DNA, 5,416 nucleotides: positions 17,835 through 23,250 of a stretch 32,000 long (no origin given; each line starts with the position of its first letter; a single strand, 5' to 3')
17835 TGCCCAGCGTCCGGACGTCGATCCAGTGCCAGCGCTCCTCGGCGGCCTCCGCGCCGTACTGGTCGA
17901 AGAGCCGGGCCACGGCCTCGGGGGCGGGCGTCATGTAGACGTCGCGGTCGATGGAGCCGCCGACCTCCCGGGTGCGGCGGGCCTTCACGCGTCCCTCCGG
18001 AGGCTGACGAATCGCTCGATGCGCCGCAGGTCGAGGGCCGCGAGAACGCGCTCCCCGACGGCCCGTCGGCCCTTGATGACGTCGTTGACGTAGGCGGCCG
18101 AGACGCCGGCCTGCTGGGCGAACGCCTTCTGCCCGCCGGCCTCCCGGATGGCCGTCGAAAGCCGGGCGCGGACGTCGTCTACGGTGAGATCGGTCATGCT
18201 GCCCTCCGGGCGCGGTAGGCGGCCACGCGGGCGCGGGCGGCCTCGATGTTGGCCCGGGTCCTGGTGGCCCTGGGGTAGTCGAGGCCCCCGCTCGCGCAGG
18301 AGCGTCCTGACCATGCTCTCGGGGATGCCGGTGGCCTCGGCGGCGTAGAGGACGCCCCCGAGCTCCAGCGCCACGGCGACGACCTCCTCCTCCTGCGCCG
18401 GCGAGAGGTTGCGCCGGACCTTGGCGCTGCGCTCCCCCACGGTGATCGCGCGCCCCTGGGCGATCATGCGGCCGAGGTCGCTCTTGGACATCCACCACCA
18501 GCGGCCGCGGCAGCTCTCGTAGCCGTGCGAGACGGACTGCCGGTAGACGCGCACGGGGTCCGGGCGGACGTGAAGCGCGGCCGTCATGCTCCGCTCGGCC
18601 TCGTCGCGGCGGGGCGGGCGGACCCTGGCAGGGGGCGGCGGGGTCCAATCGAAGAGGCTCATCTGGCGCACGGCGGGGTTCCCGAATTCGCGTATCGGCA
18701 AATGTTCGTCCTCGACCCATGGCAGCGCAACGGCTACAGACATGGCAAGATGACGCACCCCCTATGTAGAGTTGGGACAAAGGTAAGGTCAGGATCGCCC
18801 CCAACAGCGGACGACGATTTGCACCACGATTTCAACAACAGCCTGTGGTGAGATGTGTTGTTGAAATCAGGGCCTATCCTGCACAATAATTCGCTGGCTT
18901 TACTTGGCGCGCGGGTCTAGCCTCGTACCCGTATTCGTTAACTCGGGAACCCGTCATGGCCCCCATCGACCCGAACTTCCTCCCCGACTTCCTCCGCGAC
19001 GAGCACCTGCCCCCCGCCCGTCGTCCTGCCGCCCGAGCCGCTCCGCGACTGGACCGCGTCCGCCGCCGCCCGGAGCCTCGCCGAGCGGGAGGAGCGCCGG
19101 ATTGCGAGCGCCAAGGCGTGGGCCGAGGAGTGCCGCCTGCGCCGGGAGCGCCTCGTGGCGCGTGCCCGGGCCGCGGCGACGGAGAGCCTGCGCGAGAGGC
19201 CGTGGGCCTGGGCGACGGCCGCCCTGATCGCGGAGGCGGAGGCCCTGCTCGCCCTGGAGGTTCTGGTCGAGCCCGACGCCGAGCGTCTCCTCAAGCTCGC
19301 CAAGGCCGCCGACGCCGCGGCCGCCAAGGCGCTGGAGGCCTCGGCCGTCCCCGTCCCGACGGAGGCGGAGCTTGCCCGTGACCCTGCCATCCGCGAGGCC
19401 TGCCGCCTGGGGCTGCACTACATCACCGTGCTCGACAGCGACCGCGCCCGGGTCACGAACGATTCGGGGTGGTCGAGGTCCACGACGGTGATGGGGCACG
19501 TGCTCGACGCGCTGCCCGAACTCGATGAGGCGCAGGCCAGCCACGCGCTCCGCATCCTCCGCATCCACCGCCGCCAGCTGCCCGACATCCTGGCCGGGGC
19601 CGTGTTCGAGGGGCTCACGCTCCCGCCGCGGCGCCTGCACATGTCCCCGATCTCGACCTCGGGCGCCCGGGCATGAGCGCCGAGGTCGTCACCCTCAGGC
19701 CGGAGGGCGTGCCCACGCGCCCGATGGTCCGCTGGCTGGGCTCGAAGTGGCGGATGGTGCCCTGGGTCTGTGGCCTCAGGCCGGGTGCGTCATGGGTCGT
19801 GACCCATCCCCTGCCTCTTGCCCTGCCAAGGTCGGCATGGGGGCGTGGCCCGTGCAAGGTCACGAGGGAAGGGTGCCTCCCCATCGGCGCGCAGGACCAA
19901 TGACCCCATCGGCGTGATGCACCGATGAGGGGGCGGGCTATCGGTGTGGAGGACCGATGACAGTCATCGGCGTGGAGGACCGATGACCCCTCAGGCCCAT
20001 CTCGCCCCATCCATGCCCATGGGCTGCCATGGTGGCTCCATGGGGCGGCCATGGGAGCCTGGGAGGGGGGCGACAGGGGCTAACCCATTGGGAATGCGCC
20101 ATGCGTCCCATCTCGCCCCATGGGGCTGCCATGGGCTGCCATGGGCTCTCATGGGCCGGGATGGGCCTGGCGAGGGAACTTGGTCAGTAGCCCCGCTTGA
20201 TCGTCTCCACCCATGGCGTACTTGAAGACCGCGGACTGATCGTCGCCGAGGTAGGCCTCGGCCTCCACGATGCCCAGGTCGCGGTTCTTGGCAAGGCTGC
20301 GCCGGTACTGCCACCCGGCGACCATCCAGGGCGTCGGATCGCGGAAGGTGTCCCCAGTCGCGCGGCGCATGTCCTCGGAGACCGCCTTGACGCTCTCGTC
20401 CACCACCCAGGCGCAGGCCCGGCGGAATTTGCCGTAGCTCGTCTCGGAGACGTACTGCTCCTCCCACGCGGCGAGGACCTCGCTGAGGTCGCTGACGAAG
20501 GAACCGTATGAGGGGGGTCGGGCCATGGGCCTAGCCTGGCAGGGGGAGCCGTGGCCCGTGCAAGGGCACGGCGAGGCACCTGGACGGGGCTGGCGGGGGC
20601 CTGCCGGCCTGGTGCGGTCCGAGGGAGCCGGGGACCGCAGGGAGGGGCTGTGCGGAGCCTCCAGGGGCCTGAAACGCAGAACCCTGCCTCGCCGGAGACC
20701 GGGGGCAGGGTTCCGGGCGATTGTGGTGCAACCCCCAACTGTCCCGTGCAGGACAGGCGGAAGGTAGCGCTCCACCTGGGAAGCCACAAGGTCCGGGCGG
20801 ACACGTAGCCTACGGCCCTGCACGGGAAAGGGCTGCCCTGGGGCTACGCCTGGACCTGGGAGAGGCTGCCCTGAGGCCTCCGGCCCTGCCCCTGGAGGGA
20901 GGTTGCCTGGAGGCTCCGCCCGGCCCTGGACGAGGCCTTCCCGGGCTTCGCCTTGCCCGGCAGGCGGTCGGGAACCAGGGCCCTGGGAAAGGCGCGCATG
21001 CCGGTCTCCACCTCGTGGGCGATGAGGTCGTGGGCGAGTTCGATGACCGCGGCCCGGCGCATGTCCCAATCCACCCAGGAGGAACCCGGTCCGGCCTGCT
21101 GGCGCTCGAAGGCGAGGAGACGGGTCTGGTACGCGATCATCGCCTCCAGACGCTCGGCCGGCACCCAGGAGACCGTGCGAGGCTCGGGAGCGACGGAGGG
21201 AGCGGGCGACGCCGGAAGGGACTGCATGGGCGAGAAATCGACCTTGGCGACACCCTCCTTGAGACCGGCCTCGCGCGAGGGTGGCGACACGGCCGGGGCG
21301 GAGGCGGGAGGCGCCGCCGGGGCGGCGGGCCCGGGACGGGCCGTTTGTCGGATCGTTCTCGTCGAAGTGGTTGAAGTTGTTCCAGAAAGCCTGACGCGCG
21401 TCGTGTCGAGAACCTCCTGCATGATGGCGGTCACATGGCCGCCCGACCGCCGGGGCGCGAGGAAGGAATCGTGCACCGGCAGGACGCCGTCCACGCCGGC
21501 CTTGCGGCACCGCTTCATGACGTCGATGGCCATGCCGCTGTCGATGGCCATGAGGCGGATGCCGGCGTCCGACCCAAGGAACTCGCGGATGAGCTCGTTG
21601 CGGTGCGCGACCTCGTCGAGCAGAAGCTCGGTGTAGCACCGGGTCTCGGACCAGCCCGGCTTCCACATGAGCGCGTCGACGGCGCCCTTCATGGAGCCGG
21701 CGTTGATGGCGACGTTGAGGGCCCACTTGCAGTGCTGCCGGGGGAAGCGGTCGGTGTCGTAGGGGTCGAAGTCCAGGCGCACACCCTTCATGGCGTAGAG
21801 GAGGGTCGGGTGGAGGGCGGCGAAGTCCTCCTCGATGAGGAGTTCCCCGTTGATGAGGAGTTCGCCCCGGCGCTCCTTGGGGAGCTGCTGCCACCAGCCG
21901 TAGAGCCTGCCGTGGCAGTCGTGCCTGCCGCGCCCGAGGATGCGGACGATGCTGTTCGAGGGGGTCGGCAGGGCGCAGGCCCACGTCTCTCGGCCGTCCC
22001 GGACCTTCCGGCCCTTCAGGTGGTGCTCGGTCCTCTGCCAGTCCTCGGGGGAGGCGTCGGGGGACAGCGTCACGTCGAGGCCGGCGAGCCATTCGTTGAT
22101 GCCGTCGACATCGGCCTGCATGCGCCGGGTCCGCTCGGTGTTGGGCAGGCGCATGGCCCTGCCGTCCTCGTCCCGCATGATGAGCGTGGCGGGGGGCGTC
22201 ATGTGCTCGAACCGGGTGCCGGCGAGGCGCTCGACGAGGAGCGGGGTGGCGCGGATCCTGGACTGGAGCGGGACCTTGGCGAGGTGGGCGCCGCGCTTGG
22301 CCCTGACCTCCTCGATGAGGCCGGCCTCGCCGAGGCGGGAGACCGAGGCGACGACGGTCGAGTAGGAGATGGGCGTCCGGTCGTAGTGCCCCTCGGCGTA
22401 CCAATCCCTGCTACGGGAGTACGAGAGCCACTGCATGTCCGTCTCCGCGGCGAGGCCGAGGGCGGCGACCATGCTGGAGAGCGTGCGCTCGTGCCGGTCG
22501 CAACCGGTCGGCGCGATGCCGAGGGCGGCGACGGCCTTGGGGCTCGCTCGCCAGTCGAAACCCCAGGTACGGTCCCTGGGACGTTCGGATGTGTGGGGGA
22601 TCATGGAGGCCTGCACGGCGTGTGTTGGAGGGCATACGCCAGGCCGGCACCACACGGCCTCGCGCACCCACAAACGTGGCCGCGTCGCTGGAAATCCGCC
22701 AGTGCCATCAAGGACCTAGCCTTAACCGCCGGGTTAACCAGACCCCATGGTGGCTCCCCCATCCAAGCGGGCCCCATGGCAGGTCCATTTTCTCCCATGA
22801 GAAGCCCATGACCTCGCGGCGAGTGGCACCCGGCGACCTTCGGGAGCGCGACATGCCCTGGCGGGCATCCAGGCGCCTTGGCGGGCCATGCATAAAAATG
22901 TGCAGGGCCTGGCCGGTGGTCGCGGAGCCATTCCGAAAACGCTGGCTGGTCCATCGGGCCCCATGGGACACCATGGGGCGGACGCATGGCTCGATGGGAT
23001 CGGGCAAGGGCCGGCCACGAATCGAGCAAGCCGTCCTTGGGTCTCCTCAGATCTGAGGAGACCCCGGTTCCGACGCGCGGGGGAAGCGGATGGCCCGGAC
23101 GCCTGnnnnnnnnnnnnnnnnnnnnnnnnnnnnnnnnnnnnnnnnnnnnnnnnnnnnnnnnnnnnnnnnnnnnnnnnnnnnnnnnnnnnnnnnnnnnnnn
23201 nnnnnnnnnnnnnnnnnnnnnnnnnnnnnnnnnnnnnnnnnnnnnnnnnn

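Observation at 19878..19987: Array of four tandem inverted-repeat units (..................) next to the polymerase-like module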

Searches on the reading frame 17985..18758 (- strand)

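Call 7: search_protein_families(library=pfam, max_evalue=0.1, proteins=[window:17985-18758:-])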
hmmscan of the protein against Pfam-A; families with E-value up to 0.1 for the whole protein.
window:17985-18758:- (257 aa): 5 families
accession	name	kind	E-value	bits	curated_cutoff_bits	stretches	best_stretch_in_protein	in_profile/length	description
PF15943.11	YdaS_toxin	-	9.2e-06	25.8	30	1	201-238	2-40/65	Bacterial toxin YdaS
PF01381.28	HTH_3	-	0.0017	18.8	23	1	210-242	12-44/55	Helix-turn-helix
PF15360.11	Apelin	-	0.0042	18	27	1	141-178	8-46/55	APJ endogenous ligand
PF13560.12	HTH_31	-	0.0047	17.6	27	1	210-243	17-51/64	Helix-turn-helix domain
PF22798.2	DUF5817_CT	-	0.013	15.7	29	0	212-227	20-35/54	DUF5817, C-terminal domain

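Call 8: search_protein_families(library=phrogs, max_evalue=0.01, proteins=[window:17985-18758:-])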
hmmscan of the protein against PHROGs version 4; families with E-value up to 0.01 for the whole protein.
window:17985-18758:- (257 aa): 3 families
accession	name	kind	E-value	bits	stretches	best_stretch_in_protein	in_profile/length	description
phrog_35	-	transcription regulation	1.9e-05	25.8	1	200-240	78-119/181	transcriptional repressor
phrog_3642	-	DNA, RNA and nucleotide metabolism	0.0033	18.3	0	206-242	20-56/79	HTH DNA binding protein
phrog_1468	-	transcription regulation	0.0072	16.9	0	210-233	23-46/67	transcriptional repressor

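Call 87: search_protein_families(library=padloc, max_evalue=0.01, proteins=[window:17985-18758:-])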
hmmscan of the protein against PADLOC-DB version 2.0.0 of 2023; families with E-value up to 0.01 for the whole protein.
window:17985-18758:- (257 aa): 0 families

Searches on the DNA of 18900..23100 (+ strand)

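Call 16: search_dna_similar(query=window:18900-23100:+, collection=plasmids, mode=distant, max_rows=15)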
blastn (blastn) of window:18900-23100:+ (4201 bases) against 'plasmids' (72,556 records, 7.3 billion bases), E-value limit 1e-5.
No match.

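Call 17: search_dna_similar(query=window:18900-23100:+, collection=phages, mode=distant, max_rows=15)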
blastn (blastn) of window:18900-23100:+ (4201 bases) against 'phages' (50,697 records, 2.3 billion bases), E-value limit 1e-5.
No match.
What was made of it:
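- On REP/BIME-type dispersed extragenic palindromes: The region has no blastn match in plasmids or phages (calls 16 and 17).
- Tried and rejected: blastn of 18900-23100 against plasmids and phages found nothing (calls 16 and 17).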

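Call 69: search_rna_families(sources=[L060, L074, L035, L111, L110, L098, L105], threshold=gathering)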
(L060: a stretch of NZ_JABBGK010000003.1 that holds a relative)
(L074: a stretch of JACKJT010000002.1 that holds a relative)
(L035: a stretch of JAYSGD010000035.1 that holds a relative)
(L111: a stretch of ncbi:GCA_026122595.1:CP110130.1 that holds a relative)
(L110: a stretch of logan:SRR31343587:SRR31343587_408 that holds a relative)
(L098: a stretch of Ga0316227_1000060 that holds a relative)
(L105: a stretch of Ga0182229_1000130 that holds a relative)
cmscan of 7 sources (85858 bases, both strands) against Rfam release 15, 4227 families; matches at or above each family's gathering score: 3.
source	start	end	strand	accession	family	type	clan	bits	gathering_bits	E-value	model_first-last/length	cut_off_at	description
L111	19731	19847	+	RF01497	ALIL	Cis-reg;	-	111.6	50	5e-28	1-117/117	no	ALIL pseudoknot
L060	2914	3000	+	RF00005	tRNA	Gene; tRNA;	CL00001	64.1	29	1.8e-11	1-71/71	no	tRNA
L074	4519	4605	+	RF00005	tRNA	Gene; tRNA;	CL00001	62.9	29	3.7e-11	1-71/71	no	tRNA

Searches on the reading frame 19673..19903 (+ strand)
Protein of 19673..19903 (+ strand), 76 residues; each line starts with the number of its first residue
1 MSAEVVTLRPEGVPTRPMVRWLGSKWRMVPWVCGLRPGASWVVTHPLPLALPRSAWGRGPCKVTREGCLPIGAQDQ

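Call 7: search_protein_families(library=pfam, max_evalue=0.1, proteins=[window:19673-19903:+])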
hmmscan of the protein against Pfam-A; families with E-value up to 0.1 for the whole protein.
window:19673-19903:+ (76 aa): 0 families

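Call 8: search_protein_families(library=phrogs, max_evalue=0.01, proteins=[window:19673-19903:+])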
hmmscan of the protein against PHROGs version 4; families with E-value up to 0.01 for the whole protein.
window:19673-19903:+ (76 aa): 0 families

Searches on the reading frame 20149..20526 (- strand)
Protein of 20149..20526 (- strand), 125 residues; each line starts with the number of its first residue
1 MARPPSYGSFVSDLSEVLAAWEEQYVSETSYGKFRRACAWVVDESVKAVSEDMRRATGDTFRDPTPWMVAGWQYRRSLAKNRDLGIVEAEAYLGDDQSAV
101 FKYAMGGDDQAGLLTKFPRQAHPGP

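Call 7: search_protein_families(library=pfam, max_evalue=0.1, proteins=[window:20149-20526:-])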
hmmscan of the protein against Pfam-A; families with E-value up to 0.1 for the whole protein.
window:20149-20526:- (125 aa): 0 families

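Call 8: search_protein_families(library=phrogs, max_evalue=0.01, proteins=[window:20149-20526:-])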
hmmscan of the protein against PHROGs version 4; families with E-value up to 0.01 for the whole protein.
window:20149-20526:- (125 aa): 0 families

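Call 54: find_homologous_proteins(query=window:20149-20526:-, max_evalue=0.001)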
Query window:20149-20526:- (125 aa): 6 proteins with E <= 0.001 among 23 candidates.
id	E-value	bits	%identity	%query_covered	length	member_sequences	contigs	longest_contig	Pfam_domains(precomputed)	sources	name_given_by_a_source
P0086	2.6e-79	282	100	100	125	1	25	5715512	-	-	-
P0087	8.4e-44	167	75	83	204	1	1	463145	-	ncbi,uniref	ncbi:hypothetical protein [Methylobacterium sp. SD21]|uniref:hypothetical protein n=1 Tax=Methylobac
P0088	9.2e-24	102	51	76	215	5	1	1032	-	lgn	-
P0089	2.0e-23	101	48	82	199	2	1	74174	-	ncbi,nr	ncbi:hypothetical protein IPV08_18800, partial [Methylobacterium sp. SD274]|nr:hypothetical protein 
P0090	1.4e-9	56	79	31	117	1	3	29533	-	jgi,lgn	jgi:hypothetical protein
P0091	1.5e-8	53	79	31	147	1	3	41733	-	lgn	-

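Call 55: search_protein_families(library=phrogs, max_evalue=0.1, proteins=[P0087])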
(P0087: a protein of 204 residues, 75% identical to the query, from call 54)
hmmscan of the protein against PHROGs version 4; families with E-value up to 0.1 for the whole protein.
P0087 (204 aa): 1 family
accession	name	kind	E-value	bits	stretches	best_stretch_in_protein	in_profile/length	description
phrog_1924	-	tail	0.00058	20.8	1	32-165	22-154/237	minor tail protein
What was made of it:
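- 20149..20526 (-): Remnant of 'gene 2'. It keeps the first 106 of 328 residues and has a 645-bp internal deletion at 20209/20210. The family is uncharacterised and restricted to Methylobacterium. There is a weak match to phrog_1924, 'minor tail protein' (call 55).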

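Call 56: search_protein_families(library=pfam, max_evalue=0.1, proteins=[P0087])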
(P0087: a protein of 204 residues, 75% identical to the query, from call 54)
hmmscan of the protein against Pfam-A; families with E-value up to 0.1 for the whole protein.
P0087 (204 aa): 0 families

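Call 96: predict_structure(alignment_id=A4)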
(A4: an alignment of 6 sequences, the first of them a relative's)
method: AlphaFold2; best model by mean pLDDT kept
length: 204 residues; sequences in the alignment: 6
mean_pLDDT: 38.4   pTM: 0.29
mean pLDDT of the five models: 38.4, 34.2, 33.1, 31.2, 30.8
residues with pLDDT >= 90: 0; 70-90: 0; 50-70: 4; < 50: 200
segments of 3 or more residues with pLDDT < 50: 1-86, 90-102, 104-175, 177-204
pLDDT, mean of each block of 10 residues (from residue 1): 34 43 37 35 35 35 29 33 46 36 43 43 39 30 36 46 42 46 41 43 32
secondary structure, 60 per line:
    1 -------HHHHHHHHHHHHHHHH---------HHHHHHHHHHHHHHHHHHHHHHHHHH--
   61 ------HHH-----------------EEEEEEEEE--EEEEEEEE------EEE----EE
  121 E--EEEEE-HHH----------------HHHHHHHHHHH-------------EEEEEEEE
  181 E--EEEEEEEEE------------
elements in order: H8-23 H33-58 E87-95 E98-105 E112-114 E119-121 E124-128 H149-159 E173-181 E184-192
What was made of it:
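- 20149..20526 (-): The AF2 model was unusable, with pLDDT 38 (call 96).
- Tried and rejected: The structure prediction of gene 2 was unusable, with pLDDT 38 (call 96).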
